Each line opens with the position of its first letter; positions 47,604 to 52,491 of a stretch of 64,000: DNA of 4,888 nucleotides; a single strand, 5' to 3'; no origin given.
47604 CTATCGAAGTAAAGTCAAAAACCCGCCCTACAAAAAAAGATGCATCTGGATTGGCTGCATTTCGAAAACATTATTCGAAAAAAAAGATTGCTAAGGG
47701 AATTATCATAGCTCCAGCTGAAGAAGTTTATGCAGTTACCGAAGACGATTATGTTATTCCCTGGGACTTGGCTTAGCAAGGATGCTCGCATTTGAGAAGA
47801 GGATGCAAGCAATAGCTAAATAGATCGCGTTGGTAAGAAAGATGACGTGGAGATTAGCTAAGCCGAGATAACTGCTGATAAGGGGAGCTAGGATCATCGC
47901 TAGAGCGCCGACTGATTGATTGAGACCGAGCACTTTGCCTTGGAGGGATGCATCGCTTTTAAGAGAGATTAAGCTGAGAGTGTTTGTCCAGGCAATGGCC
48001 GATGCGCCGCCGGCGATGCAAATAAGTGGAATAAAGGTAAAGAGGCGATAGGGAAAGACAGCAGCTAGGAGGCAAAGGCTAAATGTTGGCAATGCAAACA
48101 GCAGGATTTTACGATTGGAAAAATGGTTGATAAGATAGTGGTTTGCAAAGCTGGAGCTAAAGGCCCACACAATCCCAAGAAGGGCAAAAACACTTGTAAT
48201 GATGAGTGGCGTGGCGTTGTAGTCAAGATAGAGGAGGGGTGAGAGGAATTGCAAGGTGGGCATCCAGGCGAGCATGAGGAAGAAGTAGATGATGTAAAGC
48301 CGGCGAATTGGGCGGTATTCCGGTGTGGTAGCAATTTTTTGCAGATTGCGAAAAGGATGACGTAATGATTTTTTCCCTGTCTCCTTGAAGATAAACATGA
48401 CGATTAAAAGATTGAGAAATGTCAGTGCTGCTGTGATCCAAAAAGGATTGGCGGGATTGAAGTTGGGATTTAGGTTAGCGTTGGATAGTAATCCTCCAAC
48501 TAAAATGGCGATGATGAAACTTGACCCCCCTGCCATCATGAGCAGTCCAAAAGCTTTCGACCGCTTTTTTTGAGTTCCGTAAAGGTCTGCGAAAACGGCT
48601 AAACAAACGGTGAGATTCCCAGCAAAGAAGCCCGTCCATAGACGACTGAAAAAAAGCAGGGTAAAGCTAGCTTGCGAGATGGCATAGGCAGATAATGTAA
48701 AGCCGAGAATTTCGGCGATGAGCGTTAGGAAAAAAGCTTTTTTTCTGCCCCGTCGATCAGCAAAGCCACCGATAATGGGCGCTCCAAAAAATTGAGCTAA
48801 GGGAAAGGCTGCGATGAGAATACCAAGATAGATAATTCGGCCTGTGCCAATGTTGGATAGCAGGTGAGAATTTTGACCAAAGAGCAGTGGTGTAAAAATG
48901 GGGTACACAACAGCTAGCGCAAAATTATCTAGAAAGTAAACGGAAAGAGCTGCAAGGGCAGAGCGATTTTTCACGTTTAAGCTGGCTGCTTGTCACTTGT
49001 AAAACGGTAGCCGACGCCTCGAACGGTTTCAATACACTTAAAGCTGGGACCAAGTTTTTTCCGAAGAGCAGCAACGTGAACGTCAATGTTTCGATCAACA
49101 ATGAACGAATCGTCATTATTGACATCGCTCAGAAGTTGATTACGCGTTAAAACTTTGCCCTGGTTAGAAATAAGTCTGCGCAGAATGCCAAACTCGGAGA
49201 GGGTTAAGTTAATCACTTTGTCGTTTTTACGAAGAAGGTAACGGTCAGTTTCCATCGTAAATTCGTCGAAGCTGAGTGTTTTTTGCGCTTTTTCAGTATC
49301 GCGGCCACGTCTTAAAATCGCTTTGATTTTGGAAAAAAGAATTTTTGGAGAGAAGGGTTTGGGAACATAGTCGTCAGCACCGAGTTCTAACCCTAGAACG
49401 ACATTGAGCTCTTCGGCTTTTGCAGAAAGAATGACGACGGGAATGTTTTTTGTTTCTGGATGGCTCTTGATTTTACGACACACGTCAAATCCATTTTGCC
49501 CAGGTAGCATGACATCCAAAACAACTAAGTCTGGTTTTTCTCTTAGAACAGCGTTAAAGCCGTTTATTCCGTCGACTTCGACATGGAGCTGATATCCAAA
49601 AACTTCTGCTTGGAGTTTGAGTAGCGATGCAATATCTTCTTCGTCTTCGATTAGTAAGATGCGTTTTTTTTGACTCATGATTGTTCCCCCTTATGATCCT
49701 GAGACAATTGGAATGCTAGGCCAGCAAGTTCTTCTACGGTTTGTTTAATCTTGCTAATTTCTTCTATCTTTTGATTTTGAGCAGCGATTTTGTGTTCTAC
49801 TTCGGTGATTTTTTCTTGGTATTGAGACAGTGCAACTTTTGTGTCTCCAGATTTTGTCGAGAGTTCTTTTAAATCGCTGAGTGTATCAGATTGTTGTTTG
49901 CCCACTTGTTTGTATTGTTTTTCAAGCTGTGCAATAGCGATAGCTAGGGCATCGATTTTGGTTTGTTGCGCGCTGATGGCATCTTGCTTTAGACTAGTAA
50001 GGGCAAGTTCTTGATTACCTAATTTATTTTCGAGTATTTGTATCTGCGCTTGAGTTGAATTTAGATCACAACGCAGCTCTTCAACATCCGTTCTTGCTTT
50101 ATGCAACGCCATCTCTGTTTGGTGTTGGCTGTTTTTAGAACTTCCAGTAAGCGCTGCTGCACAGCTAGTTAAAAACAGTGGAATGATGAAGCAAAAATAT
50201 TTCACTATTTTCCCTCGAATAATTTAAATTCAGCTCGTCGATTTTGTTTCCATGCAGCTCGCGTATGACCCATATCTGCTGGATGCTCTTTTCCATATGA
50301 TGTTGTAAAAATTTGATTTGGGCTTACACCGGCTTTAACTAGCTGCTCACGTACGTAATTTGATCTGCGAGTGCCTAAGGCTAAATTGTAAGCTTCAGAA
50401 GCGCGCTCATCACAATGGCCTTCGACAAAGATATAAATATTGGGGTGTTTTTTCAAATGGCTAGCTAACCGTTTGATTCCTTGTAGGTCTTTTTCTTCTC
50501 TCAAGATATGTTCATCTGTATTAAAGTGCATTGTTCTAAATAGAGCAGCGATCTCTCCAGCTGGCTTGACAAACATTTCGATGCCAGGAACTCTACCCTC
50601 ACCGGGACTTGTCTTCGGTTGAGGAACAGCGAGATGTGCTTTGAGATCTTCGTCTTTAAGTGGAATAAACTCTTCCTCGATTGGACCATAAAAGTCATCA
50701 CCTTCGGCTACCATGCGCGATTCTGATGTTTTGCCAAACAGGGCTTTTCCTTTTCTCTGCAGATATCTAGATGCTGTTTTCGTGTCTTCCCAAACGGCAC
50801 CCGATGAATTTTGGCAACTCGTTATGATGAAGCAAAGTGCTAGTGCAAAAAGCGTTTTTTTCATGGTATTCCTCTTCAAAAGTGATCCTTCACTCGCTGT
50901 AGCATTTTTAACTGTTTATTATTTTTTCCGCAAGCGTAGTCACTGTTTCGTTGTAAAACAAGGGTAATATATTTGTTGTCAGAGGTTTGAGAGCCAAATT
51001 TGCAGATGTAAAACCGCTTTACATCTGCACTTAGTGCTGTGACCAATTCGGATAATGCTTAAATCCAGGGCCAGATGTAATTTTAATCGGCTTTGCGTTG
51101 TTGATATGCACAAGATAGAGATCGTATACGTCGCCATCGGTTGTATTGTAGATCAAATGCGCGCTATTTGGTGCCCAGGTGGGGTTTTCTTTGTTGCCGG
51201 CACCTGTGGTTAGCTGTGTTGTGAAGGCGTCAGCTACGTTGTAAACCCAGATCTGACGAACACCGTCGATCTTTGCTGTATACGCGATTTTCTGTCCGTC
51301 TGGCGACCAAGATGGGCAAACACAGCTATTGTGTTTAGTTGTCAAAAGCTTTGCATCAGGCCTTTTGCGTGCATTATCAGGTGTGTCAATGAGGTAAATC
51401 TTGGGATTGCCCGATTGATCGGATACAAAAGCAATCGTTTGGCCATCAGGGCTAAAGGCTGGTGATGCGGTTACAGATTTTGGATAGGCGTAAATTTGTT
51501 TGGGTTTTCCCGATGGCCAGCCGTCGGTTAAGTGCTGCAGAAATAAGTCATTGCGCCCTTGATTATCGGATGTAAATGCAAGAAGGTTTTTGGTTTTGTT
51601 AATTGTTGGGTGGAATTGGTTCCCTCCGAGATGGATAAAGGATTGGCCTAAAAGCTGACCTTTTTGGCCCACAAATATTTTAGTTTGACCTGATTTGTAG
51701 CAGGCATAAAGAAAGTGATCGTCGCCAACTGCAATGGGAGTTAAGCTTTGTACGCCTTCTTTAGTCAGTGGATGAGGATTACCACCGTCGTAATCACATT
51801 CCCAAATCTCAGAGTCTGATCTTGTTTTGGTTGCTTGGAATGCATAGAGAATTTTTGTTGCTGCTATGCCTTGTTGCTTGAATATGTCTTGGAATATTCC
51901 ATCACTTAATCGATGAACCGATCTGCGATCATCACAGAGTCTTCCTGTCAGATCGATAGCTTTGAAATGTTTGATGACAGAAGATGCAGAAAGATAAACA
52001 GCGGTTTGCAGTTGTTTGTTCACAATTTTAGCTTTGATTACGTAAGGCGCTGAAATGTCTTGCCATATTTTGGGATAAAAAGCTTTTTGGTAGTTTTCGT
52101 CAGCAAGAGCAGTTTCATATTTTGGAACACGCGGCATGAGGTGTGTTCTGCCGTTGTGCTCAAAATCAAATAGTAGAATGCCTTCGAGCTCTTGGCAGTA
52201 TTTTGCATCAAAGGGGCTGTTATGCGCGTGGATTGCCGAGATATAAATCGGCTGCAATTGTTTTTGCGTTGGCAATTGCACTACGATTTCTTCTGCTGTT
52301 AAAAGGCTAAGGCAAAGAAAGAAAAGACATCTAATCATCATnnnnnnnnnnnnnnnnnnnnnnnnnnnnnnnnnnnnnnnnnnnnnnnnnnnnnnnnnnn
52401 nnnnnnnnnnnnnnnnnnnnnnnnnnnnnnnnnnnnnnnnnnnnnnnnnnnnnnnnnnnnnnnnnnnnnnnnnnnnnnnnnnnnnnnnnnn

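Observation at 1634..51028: Dispersed palindrome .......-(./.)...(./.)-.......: at least 7 copies in 64 kb, oriented with transcription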

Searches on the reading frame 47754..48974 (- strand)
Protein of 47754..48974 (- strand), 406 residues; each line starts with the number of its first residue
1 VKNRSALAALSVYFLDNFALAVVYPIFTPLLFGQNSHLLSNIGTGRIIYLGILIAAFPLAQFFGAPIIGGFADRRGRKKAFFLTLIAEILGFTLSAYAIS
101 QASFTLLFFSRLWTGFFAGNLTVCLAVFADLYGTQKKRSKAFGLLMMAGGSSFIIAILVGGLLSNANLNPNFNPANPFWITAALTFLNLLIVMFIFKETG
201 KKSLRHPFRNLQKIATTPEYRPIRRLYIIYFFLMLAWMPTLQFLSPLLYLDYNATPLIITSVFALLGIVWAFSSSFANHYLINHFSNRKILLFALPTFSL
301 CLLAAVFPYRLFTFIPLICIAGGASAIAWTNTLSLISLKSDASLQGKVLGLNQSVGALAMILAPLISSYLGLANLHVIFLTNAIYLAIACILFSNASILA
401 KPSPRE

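Call 23: search_protein_families(library=pfam, proteins=[window:47754-48974:-], max_evalue=0.00001)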
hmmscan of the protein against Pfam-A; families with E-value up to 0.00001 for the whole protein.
window:47754-48974:- (406 aa): 3 families
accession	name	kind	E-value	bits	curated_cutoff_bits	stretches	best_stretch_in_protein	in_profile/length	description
PF07690.21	MFS_1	-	1.7e-37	129.6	33.4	2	11-276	3-257/347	Major Facilitator Superfamily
PF12832.13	MFS_1_like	-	3e-09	36.8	25.2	1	50-355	36-345/373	MFS_1 like family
PF00083.30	Sugar_tr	-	6.7e-08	32.3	22.3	1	14-195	10-191/452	Sugar (and other) transporter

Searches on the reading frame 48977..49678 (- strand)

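Call 24: search_protein_families(library=pfam, proteins=[window:48977-49678:-], max_evalue=0.00001)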
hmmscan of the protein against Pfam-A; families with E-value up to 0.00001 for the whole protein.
window:48977-49678:- (233 aa): 2 families
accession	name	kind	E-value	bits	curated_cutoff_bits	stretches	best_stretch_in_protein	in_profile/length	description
PF00486.34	Trans_reg_C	-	1.7e-22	79.7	26.2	1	154-226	2-77/77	Transcriptional regulatory protein, C terminal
PF00072.30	Response_reg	-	3.2e-22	79.2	30.2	1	7-118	1-110/111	Response regulator receiver domain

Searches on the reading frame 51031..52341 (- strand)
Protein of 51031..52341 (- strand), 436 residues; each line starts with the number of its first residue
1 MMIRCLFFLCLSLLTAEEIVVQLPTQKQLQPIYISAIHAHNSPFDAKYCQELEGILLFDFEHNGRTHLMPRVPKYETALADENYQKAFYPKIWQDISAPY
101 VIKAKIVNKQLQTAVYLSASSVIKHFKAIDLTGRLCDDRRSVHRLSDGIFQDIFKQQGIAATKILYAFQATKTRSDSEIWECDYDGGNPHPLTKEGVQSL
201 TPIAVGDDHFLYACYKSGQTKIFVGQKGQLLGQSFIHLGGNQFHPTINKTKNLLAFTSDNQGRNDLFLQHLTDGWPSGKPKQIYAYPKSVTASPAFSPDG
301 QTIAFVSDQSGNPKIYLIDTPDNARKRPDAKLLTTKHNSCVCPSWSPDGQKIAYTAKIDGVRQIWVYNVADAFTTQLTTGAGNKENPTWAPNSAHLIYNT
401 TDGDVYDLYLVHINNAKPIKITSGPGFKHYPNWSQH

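Call 8: search_protein_families(library=pfam, proteins=[window:51031-52341:-])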
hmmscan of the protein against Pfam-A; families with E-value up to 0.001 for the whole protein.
window:51031-52341:- (436 aa): 4 families
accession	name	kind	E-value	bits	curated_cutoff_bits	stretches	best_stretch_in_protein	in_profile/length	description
PF07676.18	PD40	-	4.7e-24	84.2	20.9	2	293-316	13-37/38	WD40-like Beta Propeller Repeat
PF00930.27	DPPIV_N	-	4.6e-09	35.9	22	0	363-425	24-82/354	Dipeptidyl peptidase IV (DPP IV) N-terminal region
PF14583.12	Pectate_lyase22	-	2.7e-06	26.8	30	0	292-323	354-385/386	Oligogalacturonate lyase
PF25174.1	Beta-prop_THOC3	-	1.2e-05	24.9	305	0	333-408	85-156/272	THOC3 beta-propeller domain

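Call 9: find_encoding_contigs(protein=window:51031-52341:-, flank=10000, max_places=6)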
Protein window:51031-52341:- (436 aa): 3 contigs read that carry it; 2 places shown.
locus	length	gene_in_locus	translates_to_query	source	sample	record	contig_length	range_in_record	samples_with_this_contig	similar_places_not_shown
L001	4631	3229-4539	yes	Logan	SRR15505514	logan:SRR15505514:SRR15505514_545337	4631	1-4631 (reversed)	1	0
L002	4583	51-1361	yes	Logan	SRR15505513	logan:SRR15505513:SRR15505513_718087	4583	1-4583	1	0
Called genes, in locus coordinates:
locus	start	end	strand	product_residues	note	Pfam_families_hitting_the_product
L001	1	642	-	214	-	?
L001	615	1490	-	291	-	-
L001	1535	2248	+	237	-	PF01618:MotA_ExbB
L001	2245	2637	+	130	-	PF02472:ExbD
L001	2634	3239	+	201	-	-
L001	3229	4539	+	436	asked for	PF00930:DPPIV_N (faint), PF14583:Pectate_lyase22 (faint), PF26550:Tricorn_2nd, PF26549:Tricorn_N (weak), PF07676:PD40, PF26550:Tricorn_2nd, PF26549:Tricorn_N, PF07676:PD40 (weak), +1 more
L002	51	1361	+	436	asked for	PF00930:DPPIV_N (faint), PF14583:Pectate_lyase22 (faint), PF26550:Tricorn_2nd, PF26549:Tricorn_N (weak), PF07676:PD40, PF26550:Tricorn_2nd, PF26549:Tricorn_N, PF07676:PD40 (weak), +1 more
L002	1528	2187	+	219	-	PF00691:OmpA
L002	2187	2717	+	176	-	-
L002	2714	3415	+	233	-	PF00072:Response_reg, PF00486:Trans_reg_C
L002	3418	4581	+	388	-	?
